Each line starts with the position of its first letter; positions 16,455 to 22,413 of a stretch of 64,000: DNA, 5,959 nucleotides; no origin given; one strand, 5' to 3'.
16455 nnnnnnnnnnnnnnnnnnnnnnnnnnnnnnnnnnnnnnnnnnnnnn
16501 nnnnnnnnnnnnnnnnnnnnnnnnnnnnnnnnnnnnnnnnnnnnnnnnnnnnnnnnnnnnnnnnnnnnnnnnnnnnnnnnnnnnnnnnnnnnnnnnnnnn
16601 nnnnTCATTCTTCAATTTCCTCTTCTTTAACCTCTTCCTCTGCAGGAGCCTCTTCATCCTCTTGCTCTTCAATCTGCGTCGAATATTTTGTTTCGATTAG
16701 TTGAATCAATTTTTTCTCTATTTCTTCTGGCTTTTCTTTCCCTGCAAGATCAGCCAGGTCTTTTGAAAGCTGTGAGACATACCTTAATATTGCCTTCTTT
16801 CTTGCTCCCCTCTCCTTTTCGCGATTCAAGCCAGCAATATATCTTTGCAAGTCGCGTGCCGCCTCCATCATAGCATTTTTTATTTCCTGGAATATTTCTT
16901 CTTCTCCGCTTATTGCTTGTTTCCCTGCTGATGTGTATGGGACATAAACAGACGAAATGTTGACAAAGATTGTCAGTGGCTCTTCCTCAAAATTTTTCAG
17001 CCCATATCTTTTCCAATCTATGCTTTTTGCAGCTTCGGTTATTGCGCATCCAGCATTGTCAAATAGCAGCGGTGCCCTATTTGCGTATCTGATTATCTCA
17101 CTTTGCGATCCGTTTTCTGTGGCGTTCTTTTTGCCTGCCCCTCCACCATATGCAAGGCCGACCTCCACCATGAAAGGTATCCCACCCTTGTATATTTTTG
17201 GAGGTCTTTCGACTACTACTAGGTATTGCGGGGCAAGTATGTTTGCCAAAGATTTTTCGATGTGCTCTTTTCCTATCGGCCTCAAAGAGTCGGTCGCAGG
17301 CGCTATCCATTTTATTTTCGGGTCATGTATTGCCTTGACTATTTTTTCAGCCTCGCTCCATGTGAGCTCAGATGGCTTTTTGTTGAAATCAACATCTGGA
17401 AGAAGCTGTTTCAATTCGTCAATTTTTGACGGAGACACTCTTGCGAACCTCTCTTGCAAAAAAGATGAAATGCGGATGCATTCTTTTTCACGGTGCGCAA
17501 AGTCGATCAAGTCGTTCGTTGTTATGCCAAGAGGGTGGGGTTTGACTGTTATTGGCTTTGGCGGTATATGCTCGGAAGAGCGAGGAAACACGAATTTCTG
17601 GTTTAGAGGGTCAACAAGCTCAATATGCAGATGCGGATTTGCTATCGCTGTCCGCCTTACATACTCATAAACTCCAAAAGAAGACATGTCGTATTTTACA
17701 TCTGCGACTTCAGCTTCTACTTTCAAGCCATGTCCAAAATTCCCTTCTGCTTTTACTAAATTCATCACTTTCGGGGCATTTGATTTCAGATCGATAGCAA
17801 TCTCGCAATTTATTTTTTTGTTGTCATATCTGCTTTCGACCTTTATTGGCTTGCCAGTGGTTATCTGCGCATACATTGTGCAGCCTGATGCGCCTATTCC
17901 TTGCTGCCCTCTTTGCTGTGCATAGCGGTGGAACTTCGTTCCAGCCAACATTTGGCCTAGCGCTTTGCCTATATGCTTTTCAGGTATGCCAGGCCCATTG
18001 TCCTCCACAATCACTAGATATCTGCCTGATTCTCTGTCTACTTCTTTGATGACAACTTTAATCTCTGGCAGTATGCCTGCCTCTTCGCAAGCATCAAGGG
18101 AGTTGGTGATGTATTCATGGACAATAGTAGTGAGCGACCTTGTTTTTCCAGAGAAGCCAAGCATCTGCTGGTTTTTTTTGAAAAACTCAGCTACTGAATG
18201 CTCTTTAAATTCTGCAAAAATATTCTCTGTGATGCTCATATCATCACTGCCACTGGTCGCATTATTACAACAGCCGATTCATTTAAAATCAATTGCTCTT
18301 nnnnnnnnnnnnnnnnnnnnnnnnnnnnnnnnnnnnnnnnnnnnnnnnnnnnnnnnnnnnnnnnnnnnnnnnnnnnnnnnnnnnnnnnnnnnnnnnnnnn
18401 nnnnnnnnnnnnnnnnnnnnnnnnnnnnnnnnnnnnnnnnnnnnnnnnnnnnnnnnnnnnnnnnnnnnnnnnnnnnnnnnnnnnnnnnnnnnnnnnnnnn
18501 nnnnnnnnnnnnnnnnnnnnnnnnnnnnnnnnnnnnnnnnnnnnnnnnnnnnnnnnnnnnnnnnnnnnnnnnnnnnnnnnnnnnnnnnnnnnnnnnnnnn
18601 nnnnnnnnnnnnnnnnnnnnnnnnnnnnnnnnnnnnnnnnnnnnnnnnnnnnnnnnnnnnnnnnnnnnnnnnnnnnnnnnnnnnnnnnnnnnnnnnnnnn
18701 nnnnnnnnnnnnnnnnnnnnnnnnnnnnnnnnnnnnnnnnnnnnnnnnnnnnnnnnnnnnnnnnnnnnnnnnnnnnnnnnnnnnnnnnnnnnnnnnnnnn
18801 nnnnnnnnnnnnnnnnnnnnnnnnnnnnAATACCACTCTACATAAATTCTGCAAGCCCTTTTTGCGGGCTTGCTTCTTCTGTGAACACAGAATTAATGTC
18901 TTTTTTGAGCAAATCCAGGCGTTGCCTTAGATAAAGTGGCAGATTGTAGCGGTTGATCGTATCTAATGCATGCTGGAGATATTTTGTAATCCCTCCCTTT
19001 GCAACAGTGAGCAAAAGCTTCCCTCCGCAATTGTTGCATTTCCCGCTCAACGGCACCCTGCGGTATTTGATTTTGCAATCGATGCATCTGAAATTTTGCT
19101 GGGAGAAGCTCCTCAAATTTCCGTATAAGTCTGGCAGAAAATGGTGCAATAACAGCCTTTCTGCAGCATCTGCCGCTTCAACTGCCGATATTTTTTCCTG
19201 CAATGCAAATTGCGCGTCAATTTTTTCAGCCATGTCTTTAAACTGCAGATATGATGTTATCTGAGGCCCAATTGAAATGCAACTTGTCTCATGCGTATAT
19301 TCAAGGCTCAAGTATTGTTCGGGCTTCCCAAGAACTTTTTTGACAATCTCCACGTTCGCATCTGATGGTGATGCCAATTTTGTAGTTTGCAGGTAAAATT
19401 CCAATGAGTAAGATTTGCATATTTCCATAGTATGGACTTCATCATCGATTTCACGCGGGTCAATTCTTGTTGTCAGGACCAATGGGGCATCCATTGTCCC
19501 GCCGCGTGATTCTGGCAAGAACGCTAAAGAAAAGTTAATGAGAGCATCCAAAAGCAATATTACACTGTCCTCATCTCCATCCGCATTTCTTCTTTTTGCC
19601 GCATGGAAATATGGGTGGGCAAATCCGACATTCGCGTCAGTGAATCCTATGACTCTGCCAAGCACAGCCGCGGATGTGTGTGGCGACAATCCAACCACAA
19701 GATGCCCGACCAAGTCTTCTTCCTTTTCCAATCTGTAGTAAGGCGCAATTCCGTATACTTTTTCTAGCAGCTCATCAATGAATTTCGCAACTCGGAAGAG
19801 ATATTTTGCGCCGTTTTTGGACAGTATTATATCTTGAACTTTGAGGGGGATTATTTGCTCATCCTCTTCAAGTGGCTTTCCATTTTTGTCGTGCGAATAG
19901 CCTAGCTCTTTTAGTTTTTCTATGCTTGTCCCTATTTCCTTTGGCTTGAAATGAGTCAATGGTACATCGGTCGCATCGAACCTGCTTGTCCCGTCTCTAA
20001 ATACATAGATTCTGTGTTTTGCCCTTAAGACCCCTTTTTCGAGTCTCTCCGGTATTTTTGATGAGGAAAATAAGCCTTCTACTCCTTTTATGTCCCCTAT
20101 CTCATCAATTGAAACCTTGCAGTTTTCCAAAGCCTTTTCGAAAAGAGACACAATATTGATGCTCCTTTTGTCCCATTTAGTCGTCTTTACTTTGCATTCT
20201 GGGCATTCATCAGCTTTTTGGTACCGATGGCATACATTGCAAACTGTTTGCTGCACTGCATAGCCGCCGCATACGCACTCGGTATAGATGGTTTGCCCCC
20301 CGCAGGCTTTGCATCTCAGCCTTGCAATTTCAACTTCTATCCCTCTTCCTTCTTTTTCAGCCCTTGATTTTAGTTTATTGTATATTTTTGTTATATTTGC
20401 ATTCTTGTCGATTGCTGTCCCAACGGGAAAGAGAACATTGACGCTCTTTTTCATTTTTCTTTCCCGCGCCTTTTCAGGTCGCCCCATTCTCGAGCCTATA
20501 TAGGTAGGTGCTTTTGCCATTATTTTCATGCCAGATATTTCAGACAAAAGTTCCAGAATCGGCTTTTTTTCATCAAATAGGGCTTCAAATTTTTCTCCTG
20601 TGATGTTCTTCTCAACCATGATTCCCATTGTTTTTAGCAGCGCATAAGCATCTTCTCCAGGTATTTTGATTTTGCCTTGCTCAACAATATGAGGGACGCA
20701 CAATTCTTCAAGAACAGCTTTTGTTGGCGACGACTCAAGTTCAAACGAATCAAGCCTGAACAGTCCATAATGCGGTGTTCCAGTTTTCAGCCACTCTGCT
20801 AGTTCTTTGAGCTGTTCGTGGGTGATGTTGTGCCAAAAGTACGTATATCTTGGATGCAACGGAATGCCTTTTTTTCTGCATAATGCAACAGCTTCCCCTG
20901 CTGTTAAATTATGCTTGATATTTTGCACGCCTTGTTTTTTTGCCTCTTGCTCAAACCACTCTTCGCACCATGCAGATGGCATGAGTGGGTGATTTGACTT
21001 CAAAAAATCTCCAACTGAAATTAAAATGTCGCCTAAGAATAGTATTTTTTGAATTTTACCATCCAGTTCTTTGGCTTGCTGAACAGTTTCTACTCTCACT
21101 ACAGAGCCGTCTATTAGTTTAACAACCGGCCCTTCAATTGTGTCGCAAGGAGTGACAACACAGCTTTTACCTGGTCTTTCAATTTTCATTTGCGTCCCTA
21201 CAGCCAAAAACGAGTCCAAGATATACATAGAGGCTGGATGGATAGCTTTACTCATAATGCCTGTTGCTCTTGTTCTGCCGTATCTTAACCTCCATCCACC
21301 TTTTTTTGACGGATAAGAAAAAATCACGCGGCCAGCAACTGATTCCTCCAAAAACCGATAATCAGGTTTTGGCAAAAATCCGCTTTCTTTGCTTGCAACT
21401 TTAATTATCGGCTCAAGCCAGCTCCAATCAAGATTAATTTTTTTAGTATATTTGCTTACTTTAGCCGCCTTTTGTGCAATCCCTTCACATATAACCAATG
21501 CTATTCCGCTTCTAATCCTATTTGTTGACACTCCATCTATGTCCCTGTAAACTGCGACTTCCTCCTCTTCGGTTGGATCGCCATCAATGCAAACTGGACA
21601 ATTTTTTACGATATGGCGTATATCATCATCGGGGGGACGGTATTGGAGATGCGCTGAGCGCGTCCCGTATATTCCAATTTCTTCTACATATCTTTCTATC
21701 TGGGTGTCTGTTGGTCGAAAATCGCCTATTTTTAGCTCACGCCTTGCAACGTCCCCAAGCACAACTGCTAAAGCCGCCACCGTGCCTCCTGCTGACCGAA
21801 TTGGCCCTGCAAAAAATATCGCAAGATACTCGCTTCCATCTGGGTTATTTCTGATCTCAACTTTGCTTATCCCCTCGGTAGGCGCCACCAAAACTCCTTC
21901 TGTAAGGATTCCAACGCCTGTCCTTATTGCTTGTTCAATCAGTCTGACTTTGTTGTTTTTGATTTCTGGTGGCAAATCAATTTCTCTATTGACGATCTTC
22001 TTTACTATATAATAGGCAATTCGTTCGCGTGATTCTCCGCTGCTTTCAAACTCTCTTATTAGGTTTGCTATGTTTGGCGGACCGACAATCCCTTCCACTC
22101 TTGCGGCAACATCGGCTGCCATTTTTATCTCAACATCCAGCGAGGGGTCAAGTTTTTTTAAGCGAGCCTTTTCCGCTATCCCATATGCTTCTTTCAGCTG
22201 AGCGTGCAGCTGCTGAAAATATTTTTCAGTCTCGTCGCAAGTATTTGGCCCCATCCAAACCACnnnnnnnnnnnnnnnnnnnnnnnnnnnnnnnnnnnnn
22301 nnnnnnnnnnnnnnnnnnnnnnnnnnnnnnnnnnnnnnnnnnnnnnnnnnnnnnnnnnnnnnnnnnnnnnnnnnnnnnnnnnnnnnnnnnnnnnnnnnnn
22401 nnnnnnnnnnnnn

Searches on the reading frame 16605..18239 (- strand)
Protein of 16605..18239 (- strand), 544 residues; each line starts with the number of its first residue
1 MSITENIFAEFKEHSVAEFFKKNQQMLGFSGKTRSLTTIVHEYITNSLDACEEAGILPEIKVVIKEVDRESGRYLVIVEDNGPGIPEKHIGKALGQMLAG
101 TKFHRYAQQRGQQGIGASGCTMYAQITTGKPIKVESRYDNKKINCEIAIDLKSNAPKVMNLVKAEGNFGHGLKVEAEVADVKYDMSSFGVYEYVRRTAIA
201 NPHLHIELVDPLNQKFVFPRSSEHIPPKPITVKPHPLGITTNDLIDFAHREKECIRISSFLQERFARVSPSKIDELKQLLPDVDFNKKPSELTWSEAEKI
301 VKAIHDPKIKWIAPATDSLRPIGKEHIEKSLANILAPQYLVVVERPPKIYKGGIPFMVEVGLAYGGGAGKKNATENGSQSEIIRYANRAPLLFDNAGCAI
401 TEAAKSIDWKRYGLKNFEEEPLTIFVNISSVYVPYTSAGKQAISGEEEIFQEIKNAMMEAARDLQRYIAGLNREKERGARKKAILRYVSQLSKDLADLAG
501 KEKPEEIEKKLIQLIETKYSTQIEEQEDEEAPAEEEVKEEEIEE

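Call 62: search_protein_families(library=pfam, proteins=[window:16605-18239:-], max_evalue=0.001)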
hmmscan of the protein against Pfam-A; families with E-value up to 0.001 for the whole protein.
window:16605-18239:- (544 aa): 3 families
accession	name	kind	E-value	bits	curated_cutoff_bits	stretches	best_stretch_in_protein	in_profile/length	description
PF09239.17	Topo-VIb_trans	-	1.2e-51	175.1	24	1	314-477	1-156/159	Topoisomerase VI B subunit, transducer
PF02518.31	HATPase_c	-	2.9e-11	44.2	26.4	1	32-139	2-98/111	Histidine kinase-, DNA gyrase B-, and HSP90-like ATPase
PF13589.12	HATPase_c_3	-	2.6e-08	34.4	25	1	36-149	3-105/137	Histidine kinase-, DNA gyrase B-, and HSP90-like ATPase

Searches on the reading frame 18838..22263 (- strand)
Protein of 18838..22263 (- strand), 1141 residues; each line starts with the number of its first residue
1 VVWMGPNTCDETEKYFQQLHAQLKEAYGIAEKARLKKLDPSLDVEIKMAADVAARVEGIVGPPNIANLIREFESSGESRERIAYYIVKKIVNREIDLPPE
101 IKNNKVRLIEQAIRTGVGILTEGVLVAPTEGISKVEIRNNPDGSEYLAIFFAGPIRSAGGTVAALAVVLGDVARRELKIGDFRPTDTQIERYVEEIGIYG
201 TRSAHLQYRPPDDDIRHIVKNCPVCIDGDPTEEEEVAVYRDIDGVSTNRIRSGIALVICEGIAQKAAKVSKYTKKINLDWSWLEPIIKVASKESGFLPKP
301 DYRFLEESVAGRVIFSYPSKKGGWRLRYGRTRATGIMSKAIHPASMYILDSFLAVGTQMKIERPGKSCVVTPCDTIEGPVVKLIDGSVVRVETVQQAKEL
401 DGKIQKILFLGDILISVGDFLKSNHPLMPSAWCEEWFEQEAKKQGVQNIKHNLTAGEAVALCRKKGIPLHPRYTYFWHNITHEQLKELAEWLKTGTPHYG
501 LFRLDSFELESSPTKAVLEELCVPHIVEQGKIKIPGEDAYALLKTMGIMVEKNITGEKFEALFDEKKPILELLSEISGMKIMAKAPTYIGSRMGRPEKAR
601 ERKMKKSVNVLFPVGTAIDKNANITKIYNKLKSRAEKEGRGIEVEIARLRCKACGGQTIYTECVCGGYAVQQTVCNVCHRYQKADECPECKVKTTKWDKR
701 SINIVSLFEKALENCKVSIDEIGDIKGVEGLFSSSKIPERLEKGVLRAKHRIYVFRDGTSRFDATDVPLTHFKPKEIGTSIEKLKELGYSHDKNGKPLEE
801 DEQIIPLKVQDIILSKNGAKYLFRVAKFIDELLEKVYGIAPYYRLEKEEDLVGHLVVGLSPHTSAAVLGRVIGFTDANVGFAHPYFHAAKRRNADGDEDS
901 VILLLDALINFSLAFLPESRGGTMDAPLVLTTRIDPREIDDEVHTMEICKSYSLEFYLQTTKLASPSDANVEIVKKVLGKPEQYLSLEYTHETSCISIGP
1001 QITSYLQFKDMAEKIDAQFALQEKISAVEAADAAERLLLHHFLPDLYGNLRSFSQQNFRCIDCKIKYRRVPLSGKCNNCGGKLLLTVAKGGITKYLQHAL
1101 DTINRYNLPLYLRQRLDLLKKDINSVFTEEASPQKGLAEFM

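Call 25: search_protein_families(library=pfam, proteins=[window:18838-22263:-], max_evalue=0.001)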
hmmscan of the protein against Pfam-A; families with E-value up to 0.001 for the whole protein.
window:18838-22263:- (1141 aa): 3 families
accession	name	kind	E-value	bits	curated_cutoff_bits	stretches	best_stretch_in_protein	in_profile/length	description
PF24846.1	PolC_DP2_cat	-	5.5e-133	442.9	24.3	1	722-1014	5-299/299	DNA polymerase II large subunit DP2, catalytic domain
PF24844.1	PolC_DP2_central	-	4.3e-124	414.6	24.3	1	297-680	7-368/372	DNA polymerase II large subunit DP2, central domain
PF03833.19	PolC_DP2_N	-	2.3e-100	335.6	24.3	1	14-288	1-270/271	DNA polymerase II large subunit DP2, N-terminal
